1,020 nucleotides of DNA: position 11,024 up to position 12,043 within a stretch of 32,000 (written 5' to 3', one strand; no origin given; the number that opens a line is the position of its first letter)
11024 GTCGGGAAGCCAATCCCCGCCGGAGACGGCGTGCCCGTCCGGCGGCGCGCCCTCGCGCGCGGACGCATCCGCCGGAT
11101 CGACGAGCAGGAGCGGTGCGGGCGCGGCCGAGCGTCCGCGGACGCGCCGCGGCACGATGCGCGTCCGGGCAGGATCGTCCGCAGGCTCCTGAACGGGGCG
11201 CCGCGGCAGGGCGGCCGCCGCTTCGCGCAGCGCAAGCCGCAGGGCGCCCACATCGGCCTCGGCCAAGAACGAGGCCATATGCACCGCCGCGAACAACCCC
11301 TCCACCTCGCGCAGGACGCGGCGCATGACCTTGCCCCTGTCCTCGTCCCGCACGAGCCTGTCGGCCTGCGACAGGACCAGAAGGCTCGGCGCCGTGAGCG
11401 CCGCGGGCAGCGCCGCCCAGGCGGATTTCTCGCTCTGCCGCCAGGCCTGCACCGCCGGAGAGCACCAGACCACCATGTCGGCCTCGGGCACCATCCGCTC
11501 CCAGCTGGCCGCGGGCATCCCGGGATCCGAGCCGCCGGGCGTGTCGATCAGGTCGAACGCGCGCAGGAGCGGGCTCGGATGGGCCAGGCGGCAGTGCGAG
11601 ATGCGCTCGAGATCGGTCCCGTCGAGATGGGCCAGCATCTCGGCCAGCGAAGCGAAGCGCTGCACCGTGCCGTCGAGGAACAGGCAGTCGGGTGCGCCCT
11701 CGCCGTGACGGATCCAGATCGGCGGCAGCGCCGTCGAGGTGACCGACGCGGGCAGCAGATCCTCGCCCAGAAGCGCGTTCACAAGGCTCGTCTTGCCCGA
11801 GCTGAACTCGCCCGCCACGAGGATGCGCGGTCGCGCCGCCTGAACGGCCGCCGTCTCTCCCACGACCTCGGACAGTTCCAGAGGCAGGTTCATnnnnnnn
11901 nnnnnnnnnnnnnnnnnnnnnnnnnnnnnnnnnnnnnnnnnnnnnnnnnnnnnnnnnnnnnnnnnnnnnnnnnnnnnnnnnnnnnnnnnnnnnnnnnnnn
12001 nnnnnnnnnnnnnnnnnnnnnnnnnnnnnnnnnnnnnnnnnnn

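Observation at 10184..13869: Translationally coupled pair of atypical dynamin-like GTPases: best candidate for an uncharacterised system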

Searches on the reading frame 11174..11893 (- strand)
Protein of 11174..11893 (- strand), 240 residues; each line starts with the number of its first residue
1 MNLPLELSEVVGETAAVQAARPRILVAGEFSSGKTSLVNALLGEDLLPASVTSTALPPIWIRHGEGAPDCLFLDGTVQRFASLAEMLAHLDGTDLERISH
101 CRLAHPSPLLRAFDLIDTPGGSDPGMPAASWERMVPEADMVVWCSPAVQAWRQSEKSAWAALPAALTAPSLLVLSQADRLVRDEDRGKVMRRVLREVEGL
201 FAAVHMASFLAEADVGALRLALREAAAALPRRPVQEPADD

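Call 20: find_homologous_proteins(query=window:11174-11893:-)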
Query window:11174-11893:- (240 aa): 44 proteins with E <= 0.001 among 8000 candidates.
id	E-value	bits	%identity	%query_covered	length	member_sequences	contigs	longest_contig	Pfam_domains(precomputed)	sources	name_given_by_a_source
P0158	3.9e-53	199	50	84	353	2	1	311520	PF00350.30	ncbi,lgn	ncbi:MAG: dynamin family protein [Pseudomonadota bacterium]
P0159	7.6e-53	198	46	94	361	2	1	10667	PF00350.30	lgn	-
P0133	1.6e-52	197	49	85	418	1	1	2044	PF01926.30,PF00350.30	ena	-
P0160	4.7e-52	195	44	90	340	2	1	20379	PF00350.30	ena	-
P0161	5.3e-52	195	50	81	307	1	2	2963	PF00350.30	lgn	-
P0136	5.6e-52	195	48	89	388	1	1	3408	PF00350.30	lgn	-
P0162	1.4e-51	194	46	88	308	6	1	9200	PF01926.30,PF00350.30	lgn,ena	-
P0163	1.7e-51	193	44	95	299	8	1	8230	PF00350.30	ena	-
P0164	2.5e-51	193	46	92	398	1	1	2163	PF00350.30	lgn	-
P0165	5.9e-51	192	45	89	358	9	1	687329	PF01926.30,PF00350.30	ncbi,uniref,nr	ncbi:hypothetical protein B6V72_01025 [Thioclava sp. F34-6]|uniref:dynamin family protein n=1 Tax=Th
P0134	6.2e-51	192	45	90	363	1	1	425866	PF00350.30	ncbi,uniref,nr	ncbi:P-loop NTPase family protein [Acidimangrovimonas sediminis]|uniref:hypothetical protein n=1 Tax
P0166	6.4e-51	192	49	81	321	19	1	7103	PF00350.30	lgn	-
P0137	2.6e-50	190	48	85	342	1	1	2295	PF00350.30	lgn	-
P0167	1.5e-49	187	45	89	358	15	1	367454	PF01926.30,PF00350.30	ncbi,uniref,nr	ncbi:dynamin family protein [Thioclava sp. F36-7]|uniref:dynamin family protein n=1 Tax=Thioclava sp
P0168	7.9e-49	185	47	87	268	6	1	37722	PF00350.30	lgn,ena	-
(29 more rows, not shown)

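Call 45: search_protein_representatives(protein=window:11174-11893:-)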
Query: 240 residues. Proteins with E-value up to 0.001 (for the whole library): 4365; up to 1e-10: 867; up to 1e-30: 263. The best 150 are listed.
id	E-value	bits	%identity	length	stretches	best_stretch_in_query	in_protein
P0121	2.4e-149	511.9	100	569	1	1-240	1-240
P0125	1.1e-98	346.1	70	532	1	1-233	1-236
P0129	8.1e-92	323.7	66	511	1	1-235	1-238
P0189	7.9e-55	202.7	50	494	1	18-233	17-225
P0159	2.4e-53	197.8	48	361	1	14-234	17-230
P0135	3.6e-53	197.2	47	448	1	13-232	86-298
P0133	5.1e-53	196.8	50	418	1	14-219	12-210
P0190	7.3e-53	196.2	48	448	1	19-225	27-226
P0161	1.7e-52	195.1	50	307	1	18-222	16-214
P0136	1.8e-52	195.0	50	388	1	21-233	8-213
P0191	1.4e-51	192.1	50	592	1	20-220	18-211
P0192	2.0e-51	191.6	48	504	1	11-219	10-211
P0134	2.0e-51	191.6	46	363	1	18-236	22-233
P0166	2.0e-51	191.5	50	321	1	19-216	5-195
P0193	2.1e-51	191.5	47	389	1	16-218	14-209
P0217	3.5e-45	171.1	47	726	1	17-209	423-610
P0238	3.2e-41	158.2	45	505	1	19-210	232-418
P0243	6.0e-41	157.3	42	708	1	19-214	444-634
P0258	8.3e-40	153.5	43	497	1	15-209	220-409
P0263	1.6e-39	152.6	44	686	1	14-203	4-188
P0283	6.6e-38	147.3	43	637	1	19-205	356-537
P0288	1.2e-37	146.5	46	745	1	18-206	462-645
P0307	8.2e-37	143.7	43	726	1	21-207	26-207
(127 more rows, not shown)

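Call 46: search_protein_families(library=pfam, proteins=[P0217, P0243, P0288, P0283, P0238, P0258, P0263, P0307, P0191], max_evalue=0.001)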
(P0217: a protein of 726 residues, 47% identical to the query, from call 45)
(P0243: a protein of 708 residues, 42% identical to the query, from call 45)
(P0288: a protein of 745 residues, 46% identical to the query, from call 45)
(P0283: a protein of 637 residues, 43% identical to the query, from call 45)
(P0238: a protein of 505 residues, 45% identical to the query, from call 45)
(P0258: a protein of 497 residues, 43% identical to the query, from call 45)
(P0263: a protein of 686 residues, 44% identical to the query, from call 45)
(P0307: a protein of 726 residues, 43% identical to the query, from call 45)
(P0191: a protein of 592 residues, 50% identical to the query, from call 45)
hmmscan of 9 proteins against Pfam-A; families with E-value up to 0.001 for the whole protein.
P0217 (726 aa): 2 families
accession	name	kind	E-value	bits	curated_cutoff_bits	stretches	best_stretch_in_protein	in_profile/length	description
PF00350.29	Dynamin_N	-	8.3e-10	39.4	27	1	430-576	1-166/168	Dynamin family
PF01926.29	MMR_HSR1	-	0.0002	21.9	21.9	0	429-575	1-111/113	50S ribosome-binding GTPase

P0243 (708 aa): 2 families
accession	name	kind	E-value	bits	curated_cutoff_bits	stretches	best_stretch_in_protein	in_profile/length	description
PF00350.29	Dynamin_N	-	6e-13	49.6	27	1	449-595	1-166/168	Dynamin family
PF01926.29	MMR_HSR1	-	1.1e-05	26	21.9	1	448-582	1-100/113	50S ribosome-binding GTPase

P0288 (745 aa): 2 families
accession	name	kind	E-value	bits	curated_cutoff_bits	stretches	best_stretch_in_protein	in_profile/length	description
PF00350.29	Dynamin_N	-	3.4e-09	37.4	27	1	468-596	1-148/168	Dynamin family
PF01926.29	MMR_HSR1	-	0.00011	22.7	21.9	1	467-598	1-97/113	50S ribosome-binding GTPase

P0283 (637 aa): 2 families
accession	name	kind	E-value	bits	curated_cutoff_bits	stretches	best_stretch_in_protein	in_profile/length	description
PF00350.29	Dynamin_N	-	5.3e-10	40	27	1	361-489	1-148/168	Dynamin family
PF01926.29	MMR_HSR1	-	5.6e-05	23.7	21.9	1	360-493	1-99/113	50S ribosome-binding GTPase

P0238 (505 aa): 2 families
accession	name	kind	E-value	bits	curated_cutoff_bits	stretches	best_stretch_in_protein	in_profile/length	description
PF00350.29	Dynamin_N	-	8.2e-10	39.4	27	1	237-365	1-148/168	Dynamin family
PF01926.29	MMR_HSR1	-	3e-05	24.5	21.9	1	236-370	1-100/113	50S ribosome-binding GTPase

P0258 (497 aa): 2 families
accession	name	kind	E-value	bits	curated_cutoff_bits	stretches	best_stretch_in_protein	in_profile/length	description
PF00350.29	Dynamin_N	-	1.3e-14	55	27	1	229-376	1-167/168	Dynamin family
PF01926.29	MMR_HSR1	-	2.4e-07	31.3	21.9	1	228-373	1-110/113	50S ribosome-binding GTPase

P0263 (686 aa): 2 families
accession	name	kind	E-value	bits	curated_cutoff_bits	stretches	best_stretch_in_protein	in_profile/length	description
PF00350.29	Dynamin_N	-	1.5e-12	48.3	27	1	14-146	1-152/168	Dynamin family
PF01926.29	MMR_HSR1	-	4.7e-05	23.9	21.9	1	14-141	2-94/113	50S ribosome-binding GTPase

P0307 (726 aa): 3 families
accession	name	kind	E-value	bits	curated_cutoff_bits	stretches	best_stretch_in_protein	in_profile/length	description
PF00350.29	Dynamin_N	-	8.2e-12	45.9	27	1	29-174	1-166/168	Dynamin family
PF01926.29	MMR_HSR1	-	1.3e-05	25.7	21.9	1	29-154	2-93/113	50S ribosome-binding GTPase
PF03193.22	RsgA_GTPase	-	0.00029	21.1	30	0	14-60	95-140/174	RsgA GTPase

P0191 (592 aa): 2 families
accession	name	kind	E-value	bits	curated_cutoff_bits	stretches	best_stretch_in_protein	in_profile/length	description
PF00350.29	Dynamin_N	-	1.6e-09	38.5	27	1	22-52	1-31/168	Dynamin family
PF01926.29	MMR_HSR1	-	0.00022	21.8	21.9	0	21-153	1-100/113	50S ribosome-binding GTPase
